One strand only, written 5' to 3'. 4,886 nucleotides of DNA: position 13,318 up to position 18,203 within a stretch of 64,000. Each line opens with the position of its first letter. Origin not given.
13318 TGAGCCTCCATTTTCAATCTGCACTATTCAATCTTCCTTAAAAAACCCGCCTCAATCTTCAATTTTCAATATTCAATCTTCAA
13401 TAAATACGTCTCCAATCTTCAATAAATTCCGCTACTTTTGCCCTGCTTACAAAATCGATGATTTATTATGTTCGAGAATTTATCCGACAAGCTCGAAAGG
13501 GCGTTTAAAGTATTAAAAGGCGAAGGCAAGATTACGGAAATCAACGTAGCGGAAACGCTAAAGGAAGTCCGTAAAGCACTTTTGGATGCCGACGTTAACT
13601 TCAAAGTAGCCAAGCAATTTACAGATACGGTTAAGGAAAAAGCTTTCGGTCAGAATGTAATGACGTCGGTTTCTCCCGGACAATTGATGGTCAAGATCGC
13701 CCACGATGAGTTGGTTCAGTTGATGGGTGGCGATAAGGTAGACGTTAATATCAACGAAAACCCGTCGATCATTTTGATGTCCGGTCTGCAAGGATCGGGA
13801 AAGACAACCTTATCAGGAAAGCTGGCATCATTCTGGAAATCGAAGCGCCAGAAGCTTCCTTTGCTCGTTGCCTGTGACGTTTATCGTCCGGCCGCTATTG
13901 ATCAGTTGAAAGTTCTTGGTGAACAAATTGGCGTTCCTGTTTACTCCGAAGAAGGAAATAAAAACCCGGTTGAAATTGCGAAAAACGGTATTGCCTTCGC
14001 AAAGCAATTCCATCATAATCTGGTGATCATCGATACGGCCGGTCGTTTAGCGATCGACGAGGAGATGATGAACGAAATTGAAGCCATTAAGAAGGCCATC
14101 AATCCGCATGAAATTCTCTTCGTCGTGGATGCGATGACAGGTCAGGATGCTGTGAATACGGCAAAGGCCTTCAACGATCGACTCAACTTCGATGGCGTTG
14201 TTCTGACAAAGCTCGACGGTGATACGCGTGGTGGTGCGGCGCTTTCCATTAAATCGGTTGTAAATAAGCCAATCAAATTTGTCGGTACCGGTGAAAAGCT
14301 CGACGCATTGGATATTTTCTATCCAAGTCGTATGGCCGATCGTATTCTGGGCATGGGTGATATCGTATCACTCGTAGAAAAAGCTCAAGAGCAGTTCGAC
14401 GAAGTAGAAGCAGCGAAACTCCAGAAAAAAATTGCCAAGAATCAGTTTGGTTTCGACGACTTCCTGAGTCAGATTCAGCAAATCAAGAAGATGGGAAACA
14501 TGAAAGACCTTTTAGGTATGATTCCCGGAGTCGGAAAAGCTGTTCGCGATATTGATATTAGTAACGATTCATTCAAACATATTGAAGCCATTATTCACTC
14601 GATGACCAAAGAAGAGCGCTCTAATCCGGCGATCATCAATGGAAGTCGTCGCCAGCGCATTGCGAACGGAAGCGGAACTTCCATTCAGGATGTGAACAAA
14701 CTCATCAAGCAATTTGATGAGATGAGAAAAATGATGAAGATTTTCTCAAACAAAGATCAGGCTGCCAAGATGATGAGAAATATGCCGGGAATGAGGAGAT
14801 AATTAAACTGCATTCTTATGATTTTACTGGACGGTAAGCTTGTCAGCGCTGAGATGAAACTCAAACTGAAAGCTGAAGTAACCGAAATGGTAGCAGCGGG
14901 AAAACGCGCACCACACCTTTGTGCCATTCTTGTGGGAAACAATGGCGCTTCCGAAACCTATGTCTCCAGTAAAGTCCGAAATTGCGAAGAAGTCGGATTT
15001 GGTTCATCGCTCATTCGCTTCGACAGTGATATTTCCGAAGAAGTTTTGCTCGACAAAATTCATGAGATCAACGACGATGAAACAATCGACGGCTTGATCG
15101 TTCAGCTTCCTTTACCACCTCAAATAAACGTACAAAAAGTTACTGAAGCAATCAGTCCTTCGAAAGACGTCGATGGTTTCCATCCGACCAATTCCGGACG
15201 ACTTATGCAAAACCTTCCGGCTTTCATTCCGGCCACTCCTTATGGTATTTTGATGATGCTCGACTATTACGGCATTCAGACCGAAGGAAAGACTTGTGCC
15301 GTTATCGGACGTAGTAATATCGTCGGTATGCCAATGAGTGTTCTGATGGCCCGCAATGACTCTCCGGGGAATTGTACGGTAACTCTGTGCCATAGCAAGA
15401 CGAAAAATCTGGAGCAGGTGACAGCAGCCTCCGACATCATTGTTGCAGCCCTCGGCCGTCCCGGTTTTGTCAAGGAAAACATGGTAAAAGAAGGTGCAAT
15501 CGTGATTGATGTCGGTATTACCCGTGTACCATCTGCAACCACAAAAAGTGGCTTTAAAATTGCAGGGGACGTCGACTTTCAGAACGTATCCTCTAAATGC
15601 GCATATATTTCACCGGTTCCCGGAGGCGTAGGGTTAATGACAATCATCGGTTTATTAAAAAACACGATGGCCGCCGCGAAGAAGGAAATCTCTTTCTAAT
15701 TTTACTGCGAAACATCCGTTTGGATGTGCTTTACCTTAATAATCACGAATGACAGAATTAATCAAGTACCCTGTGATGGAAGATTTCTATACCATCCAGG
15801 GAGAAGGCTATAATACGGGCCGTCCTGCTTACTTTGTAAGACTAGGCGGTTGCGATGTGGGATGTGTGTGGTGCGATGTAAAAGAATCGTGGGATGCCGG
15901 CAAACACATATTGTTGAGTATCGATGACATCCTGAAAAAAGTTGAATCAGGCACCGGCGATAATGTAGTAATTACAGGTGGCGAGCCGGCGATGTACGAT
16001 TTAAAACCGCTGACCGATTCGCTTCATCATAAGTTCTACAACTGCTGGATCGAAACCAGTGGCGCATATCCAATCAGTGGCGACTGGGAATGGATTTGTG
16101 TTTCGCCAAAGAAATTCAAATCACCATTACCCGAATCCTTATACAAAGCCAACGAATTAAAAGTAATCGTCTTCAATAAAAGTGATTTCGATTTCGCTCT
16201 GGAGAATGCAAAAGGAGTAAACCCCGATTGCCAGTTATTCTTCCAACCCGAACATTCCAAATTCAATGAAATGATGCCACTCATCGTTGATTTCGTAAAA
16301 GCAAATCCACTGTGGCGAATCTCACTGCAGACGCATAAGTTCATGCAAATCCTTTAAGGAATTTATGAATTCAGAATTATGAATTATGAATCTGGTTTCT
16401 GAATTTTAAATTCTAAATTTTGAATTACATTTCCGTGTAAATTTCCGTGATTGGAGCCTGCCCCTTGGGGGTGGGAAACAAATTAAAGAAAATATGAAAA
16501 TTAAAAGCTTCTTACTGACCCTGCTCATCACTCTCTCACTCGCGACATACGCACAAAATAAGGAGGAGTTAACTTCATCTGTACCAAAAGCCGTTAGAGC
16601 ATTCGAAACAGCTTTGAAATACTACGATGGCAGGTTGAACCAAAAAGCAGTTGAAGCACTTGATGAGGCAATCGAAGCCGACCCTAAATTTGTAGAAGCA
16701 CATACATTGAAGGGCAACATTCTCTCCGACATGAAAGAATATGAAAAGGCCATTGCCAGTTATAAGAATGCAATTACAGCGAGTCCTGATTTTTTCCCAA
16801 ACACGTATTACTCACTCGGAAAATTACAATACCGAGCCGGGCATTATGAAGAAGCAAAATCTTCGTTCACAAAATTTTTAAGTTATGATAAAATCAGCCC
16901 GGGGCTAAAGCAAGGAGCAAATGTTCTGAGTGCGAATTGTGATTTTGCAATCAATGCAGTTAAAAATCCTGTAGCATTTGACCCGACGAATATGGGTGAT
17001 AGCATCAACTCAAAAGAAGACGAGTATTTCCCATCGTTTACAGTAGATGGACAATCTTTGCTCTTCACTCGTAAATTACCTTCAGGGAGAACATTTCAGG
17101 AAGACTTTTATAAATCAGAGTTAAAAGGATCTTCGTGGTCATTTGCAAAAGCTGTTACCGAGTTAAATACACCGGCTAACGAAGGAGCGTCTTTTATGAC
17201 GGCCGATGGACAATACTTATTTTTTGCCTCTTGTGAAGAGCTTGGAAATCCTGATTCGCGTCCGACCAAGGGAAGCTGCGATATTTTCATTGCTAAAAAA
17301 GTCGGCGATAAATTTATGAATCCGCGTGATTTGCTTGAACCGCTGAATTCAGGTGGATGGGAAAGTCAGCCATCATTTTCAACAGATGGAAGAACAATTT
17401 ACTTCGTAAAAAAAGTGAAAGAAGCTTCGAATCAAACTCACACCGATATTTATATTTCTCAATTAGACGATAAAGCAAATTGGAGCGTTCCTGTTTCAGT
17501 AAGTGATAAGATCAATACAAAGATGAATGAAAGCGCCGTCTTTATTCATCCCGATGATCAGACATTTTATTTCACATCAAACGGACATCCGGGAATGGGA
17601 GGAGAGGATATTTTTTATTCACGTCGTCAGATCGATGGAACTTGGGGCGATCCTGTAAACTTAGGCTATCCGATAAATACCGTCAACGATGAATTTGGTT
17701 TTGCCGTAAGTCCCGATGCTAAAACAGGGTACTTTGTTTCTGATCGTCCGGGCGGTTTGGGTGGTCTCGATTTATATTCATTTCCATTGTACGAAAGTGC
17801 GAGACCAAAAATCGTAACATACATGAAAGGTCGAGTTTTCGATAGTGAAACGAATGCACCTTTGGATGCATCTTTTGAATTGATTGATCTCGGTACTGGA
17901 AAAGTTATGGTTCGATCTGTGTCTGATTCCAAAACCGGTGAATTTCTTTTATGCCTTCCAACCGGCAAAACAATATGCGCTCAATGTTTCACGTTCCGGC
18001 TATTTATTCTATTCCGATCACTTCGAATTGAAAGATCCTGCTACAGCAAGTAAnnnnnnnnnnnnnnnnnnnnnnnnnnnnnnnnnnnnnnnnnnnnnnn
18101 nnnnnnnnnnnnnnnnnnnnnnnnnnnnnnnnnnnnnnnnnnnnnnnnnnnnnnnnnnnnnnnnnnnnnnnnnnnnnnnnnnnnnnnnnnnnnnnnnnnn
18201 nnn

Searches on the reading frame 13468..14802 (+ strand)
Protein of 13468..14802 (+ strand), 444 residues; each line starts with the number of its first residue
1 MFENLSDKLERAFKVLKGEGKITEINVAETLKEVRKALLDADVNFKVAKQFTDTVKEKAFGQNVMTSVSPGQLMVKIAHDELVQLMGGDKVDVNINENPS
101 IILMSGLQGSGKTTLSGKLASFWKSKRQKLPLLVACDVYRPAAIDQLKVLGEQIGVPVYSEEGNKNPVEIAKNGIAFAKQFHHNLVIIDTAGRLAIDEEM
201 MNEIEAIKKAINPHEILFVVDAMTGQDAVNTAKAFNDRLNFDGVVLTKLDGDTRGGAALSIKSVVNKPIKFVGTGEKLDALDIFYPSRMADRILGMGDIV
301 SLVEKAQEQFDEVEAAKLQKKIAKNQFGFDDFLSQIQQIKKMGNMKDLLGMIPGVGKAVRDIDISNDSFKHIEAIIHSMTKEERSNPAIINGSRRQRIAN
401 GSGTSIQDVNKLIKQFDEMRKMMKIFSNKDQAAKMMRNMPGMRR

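Call 49: search_protein_families(library=pfam, proteins=[window:13468-14802:+], max_evalue=0.00001)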
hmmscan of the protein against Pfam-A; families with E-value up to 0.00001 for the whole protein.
window:13468-14802:+ (444 aa): 3 families
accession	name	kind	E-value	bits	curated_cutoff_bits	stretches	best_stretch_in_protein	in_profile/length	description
PF00448.28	SRP54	-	2.5e-74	249.6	22.7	1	99-295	1-196/196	SRP54-type protein, GTPase domain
PF02978.25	SRP_SPB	-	2.7e-37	127.4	27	1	326-423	1-91/91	Signal peptide binding domain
PF02881.24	SRP54_N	-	1.3e-19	70.6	22.4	1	5-82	1-75/75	SRP54-type protein, helical bundle domain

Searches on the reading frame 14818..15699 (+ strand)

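Call 49: search_protein_families(library=pfam, proteins=[window:14818-15699:+], max_evalue=0.00001)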
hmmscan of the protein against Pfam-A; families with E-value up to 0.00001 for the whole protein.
window:14818-15699:+ (293 aa): 2 families
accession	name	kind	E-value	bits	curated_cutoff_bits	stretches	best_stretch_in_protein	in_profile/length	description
PF02882.25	THF_DHG_CYH_C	-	3.7e-62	208.8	27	1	122-289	1-158/160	Tetrahydrofolate dehydrogenase/cyclohydrolase, NAD(P)-binding domain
PF00763.28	THF_DHG_CYH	-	1e-37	129.4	32.8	1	4-119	1-115/115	Tetrahydrofolate dehydrogenase/cyclohydrolase, catalytic domain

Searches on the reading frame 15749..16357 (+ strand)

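Call 49: search_protein_families(library=pfam, proteins=[window:15749-16357:+], max_evalue=0.00001)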
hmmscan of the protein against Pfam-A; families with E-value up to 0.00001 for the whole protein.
window:15749-16357:+ (202 aa): 1 family
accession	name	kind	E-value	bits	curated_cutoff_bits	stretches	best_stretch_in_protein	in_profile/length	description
PF04055.27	Radical_SAM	-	3.8e-08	34.1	29.5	1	33-105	5-86/166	Radical SAM superfamily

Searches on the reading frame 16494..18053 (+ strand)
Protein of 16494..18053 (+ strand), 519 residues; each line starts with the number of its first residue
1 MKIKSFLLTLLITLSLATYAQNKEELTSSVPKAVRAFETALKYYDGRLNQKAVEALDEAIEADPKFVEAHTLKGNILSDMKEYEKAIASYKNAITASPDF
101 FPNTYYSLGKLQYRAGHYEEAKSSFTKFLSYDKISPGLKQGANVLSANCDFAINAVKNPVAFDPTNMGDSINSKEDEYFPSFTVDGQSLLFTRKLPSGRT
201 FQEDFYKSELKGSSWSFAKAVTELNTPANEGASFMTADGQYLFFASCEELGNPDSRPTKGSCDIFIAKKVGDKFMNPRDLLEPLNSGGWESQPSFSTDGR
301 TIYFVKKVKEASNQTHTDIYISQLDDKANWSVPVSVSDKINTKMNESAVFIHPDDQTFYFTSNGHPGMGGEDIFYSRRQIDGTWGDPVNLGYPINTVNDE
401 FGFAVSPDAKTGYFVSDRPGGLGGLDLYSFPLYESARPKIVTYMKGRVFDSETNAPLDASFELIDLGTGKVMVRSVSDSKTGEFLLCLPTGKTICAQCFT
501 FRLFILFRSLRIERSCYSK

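Call 49: search_protein_families(library=pfam, proteins=[window:16494-18053:+], max_evalue=0.00001)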
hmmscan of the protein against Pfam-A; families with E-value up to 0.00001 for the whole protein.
window:16494-18053:+ (519 aa): 8 families
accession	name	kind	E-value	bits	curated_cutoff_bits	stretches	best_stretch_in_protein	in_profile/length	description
PF07676.18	PD40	-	2.5e-25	88.3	20.9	0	283-305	4-26/38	WD40-like Beta Propeller Repeat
PF07719.23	TPR_2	-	2.3e-13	49.5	27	0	68-99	2-33/34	Tetratricopeptide repeat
PF00515.34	TPR_1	-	1.1e-12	47.6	27.8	1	68-100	2-34/34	Tetratricopeptide repeat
PF13181.12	TPR_8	-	1.3e-12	47.3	25.7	0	68-99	2-33/34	Tetratricopeptide repeat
PF13414.12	TPR_11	-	2e-12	47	26.8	1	74-116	1-42/42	TPR repeat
PF13431.12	TPR_17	-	2.9e-09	36.9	24.4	0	56-88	2-34/34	Tetratricopeptide repeat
PF13432.12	TPR_16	-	7.3e-09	36.4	32.7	0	40-99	4-63/65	Tetratricopeptide repeat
PF14559.12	TPR_19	-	4.3e-07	30.6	25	0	80-122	4-45/68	Tetratricopeptide repeat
